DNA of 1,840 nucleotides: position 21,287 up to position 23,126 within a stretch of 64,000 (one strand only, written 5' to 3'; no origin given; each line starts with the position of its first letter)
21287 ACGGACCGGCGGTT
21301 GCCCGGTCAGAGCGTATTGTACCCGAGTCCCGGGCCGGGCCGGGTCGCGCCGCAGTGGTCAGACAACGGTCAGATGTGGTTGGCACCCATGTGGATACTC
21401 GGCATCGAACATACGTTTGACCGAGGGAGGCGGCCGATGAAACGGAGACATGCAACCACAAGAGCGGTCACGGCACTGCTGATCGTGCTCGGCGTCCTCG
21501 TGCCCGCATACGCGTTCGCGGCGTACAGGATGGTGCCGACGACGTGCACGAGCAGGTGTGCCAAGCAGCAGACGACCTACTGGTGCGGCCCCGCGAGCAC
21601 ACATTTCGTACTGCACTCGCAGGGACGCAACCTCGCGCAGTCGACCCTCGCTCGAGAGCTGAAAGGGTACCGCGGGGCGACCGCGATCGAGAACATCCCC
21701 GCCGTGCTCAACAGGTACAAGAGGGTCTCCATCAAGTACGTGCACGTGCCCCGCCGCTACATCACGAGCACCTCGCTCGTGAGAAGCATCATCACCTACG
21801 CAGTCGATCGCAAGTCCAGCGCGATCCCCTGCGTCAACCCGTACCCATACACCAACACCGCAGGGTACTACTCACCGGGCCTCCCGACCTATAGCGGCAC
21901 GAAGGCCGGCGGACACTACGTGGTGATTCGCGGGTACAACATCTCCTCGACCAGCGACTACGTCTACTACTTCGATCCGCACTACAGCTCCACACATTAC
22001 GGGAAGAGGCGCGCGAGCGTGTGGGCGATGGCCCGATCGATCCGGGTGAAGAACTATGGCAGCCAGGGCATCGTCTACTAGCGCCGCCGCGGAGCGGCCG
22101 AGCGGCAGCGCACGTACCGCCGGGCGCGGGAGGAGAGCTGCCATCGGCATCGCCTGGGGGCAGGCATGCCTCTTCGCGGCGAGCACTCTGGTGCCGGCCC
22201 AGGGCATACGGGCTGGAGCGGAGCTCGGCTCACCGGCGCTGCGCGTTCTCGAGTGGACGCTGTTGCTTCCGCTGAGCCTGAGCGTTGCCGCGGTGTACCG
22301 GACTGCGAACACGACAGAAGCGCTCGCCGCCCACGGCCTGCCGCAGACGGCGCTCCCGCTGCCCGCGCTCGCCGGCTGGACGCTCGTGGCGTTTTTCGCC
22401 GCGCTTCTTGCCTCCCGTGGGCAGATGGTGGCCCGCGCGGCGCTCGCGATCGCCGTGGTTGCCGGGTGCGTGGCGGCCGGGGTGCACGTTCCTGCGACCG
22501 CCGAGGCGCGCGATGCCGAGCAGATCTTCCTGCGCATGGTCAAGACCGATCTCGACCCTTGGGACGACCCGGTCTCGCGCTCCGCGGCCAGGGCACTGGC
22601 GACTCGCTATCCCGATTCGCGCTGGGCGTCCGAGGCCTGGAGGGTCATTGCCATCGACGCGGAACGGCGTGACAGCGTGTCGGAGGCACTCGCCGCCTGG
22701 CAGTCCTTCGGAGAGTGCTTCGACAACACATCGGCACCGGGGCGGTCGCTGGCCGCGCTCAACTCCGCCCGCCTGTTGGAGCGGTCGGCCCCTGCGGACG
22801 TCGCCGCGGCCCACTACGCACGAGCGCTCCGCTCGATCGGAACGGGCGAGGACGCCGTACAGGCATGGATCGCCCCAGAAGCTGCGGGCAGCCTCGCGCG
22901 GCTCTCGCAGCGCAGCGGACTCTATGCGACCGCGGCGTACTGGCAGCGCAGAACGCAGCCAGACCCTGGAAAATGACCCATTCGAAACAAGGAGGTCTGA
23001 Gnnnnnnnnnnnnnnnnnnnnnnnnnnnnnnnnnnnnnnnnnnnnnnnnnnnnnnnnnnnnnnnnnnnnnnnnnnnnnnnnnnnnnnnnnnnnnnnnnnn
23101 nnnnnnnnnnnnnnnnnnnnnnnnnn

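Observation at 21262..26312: Opposite-strand envelope gene island inserted between lysA and hom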

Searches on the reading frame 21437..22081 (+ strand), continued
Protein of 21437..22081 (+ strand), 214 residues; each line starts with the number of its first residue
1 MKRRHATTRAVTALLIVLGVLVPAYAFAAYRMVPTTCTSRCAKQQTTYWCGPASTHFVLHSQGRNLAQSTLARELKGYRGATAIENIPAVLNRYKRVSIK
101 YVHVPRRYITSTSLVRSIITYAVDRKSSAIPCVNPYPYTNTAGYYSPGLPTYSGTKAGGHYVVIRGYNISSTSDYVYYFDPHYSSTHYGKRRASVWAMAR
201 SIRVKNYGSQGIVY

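Call 77: find_encoding_contigs(protein=P0058, flank=8000, max_places=1)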
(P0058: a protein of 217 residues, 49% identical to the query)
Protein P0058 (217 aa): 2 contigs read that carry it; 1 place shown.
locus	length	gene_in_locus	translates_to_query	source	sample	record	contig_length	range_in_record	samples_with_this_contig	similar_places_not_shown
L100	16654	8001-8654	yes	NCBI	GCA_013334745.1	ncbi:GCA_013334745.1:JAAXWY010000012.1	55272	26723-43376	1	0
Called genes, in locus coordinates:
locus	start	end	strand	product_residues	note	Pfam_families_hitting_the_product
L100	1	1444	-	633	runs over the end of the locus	PF00664:ABC_membrane, PF00005:ABC_tran, PF13401:AAA_22 (faint)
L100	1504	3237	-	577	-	PF00664:ABC_membrane, PF00005:ABC_tran, PF02463:SMC_N (faint)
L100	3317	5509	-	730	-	PF00561:Abhydrolase_1, PF12146:Hydrolase_4, PF12697:Abhydrolase_6, PF00975:Thioesterase (weak), PF00561:Abhydrolase_1, PF12146:Hydrolase_4, PF12697:Abhydrolase_6, PF03729:DUF308, +5 more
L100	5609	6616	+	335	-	PF01757:Acyl_transf_3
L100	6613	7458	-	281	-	PF01292:Ni_hydr_CYTB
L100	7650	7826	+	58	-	-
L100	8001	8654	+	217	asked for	PF13529:Peptidase_C39_2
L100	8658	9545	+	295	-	-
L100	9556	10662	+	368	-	-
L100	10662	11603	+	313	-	PF26549:Tricorn_N (faint)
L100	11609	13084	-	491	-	PF00266:Aminotran_5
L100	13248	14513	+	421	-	PF02274:ADI, PF19420:DDAH_eukar (weak)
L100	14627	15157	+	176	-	PF14196:ATC_hydrolase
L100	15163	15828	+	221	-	PF03372:Exo_endo_phos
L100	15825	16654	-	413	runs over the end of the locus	PF03793:PASTA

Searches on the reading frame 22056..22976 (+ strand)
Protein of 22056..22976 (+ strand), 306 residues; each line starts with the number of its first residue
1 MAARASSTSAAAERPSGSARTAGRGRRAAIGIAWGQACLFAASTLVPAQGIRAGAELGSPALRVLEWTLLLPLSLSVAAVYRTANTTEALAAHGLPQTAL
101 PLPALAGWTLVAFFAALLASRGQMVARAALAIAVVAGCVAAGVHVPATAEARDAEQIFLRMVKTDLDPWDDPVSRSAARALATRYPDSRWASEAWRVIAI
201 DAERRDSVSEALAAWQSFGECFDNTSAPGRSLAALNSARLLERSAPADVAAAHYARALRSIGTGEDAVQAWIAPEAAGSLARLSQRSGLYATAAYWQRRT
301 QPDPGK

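Call 7: search_protein_families(library=pfam, proteins=[window:22056-22976:+], max_evalue=1)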
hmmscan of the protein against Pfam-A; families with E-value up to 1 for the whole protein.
window:22056-22976:+ (306 aa): 0 families

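Call 8: search_protein_families(library=ncbifam, proteins=[window:22056-22976:+], max_evalue=1)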
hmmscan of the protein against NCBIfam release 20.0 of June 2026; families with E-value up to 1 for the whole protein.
window:22056-22976:+ (306 aa): 2 families
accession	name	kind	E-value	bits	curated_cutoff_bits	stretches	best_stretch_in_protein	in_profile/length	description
TIGR00546.1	lnt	equivalog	0.016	14.4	132.9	1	110-193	109-196/395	apolipoprotein N-acyltransferase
TIGR03302.1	OM_YfiO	subfamily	0.055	12.9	81.4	1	126-224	5-102/239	outer membrane protein assembly factor BamD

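Call 20: search_solved_structures(query=A2, max_evalue=10)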
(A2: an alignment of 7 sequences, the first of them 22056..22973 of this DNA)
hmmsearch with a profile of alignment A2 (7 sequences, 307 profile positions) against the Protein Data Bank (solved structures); distinct sequences matched with E-value up to 10: 1.
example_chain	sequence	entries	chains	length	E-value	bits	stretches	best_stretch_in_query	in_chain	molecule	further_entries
8os1_B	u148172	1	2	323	0.31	13.6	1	206-275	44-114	Peroxisome targeting signal 1 receptor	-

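Call 23: find_homologous_proteins(query=window:22056-22973:+)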
Query window:22056-22973:+ (306 aa): 12 proteins with E <= 0.001 among 8000 candidates.
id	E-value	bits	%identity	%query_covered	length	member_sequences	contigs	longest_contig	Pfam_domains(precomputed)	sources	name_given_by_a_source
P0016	3.9e-184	629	100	100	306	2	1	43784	-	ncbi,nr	ncbi:MAG: hypothetical protein RQ731_08260 [Anaerosomatales bacterium]|nr:hypothetical protein [Anae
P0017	2.0e-109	384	65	99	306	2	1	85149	-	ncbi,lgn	ncbi:MAG: hypothetical protein ACNA76_01445 [Anaerosomatales bacterium]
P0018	7.5e-75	270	52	92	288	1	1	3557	-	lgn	-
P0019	7.9e-75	270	50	100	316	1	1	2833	-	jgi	jgi:hypothetical protein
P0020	2.0e-72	262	52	90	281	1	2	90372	-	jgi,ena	jgi:hypothetical protein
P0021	2.1e-61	226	64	56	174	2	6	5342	-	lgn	-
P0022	3.6e-61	225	47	97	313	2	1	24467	-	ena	-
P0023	1.2e-57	214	46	98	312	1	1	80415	-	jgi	-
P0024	1.4e-47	181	42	97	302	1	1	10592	-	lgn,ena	-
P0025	3.3e-47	180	44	99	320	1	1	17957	-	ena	-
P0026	2.1e-40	157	43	97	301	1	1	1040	-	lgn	-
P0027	7.6e-36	142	39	93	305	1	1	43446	-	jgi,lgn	jgi:hypothetical protein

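Call 35: predict_structure(alignment_id=A5)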
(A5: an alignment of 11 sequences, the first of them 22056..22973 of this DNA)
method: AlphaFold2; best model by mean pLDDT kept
length: 306 residues; sequences in the alignment: 11
mean_pLDDT: 77.1   pTM: 0.57
mean pLDDT of the five models: 77.1, 76.0, 73.6, 72.6, 71.8
residues with pLDDT >= 90: 82; 70-90: 150; 50-70: 46; < 50: 28
segments of 3 or more residues with pLDDT < 50: 1-15, 50-57, 304-306
pLDDT, mean of each block of 10 residues (from residue 1): 41 49 73 80 63 48 70 81 74 77 81 78 71 71 66 82 83 91 87 94 94 95 77 93 90 89 62 89 93 89 53
secondary structure, 60 per line:
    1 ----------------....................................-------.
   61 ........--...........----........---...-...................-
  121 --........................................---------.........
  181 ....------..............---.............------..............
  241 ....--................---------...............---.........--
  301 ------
elements in order: H17-52 H60-68 H71-81 H86-93 H101-119 H123-162 H172-184 H191-204 H208-220 H227-244 H247-262 H272-286 H290-298

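Call 40: fold_search(model_id=the predicted structure, library=pdb)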
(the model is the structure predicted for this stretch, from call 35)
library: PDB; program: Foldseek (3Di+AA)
matches with E <= 10: 1210; with E <= 0.001: 1
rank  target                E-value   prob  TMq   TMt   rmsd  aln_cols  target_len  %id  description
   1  6b85_A                7.4e-04  1.00  0.39  0.53  13.8       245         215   17  Crystal structure of transmembrane protein TMHC4_R (released 2018-03-14)
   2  11kc_A                1.2e-03  1.00  0.38  0.53  14.2       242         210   17  Cryo-EM determined structure of designed nanoparticle O43-TM (released 2026-04-08)
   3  9gzg_A                2.3e-03  1.00  0.36  0.65   4.7       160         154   18  Crystal structure of CTPR4E4 mutant (released 2025-10-15)
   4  9qhb                  3.6e-03  1.00  0.38  0.42  12.0       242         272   15  Crystal structure of 16-repeat CTPR protein with eliminated coordination sites (released 2025-10-22)
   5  3edt_D                4.6e-03  1.00  0.30  0.35  10.1       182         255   18  Crystal structure of the mutated S328N hKLC2 TPR domain (released 2009-02-10)
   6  6v8e_A                5.1e-03  1.00  0.33  0.75   3.3       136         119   22  Computationally designed C3-symmetric homotrimer from TPR repeat protein (released 2020-08-12)
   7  6v8e_D                6.0e-03  1.00  0.32  0.75   3.2       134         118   22  Computationally designed C3-symmetric homotrimer from TPR repeat protein (released 2020-08-12)
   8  8chy                  6.2e-03  1.00  0.36  0.39  13.8       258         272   15  Crystal structure of an 8-repeat consensus TPR superhelix with Zinc. (released 2024-02-21)
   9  6v8e_B                6.5e-03  1.00  0.32  0.76   3.3       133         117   21  Computationally designed C3-symmetric homotrimer from TPR repeat protein (released 2020-08-12)
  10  7aie_D                8.7e-03  1.00  0.37  0.53   4.7       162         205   16  Crystal structure of a truncated form of the KLC1-TPR domain ([A1-B5] fragment) - Monoclinic crystal form (released 2021-10-06)
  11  5fjy_A                8.7e-03  1.00  0.36  0.41  13.6       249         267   15  Crystal structure of mouse kinesin light chain 2 (residues 161-480) (released 2016-02-24)
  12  8cut_A                9.4e-03  1.00  0.37  0.77   3.2       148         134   20  Accurate computational design of genetically encoded 3D protein crystals (released 2023-11-01)
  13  3ceq_A                9.8e-03  1.00  0.38  0.45   4.2       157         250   17  The TPR domain of Human Kinesin Light Chain 2 (hKLC2) (released 2008-08-12)
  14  1na0_A                1.1e-02  1.00  0.33  0.75   3.5       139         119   19  Design of Stable alpha-Helical Arrays from an Idealized TPR Motif (released 2003-06-03)
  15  3edt_H                1.2e-02  1.00  0.31  0.37   9.9       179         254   17  Crystal structure of the mutated S328N hKLC2 TPR domain (released 2009-02-10)
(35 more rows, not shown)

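Call 62: search_protein_families(library=phrogs, proteins=[window:22056-22973:+], max_evalue=0.1)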
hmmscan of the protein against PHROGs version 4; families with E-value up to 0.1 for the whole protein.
window:22056-22973:+ (306 aa): 0 families

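Call 78: search_protein_families(library=pfam, alignment_id=A5, max_evalue=1)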
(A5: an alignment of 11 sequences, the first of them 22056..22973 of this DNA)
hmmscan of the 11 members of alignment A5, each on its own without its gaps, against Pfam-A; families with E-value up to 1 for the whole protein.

A. member 1, window:22056-22973:+ (306 aa): 0 families

B. families by the number of members that match (of 11 scanned): 6 families
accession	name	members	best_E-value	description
PF04226.18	Transgly_assoc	1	0.038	Transglycosylase associated protein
PF08570.15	DUF1761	1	0.039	Protein of unknown function (DUF1761)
PF13525.12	YfiO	1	0.067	Outer membrane lipoprotein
PF13512.12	TPR_18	1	0.15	Tetratricopeptide repeat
PF14990.11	DUF4516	1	0.21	Domain of unknown function (DUF4516)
PF13567.11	DUF4131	1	0.7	Domain of unknown function (DUF4131)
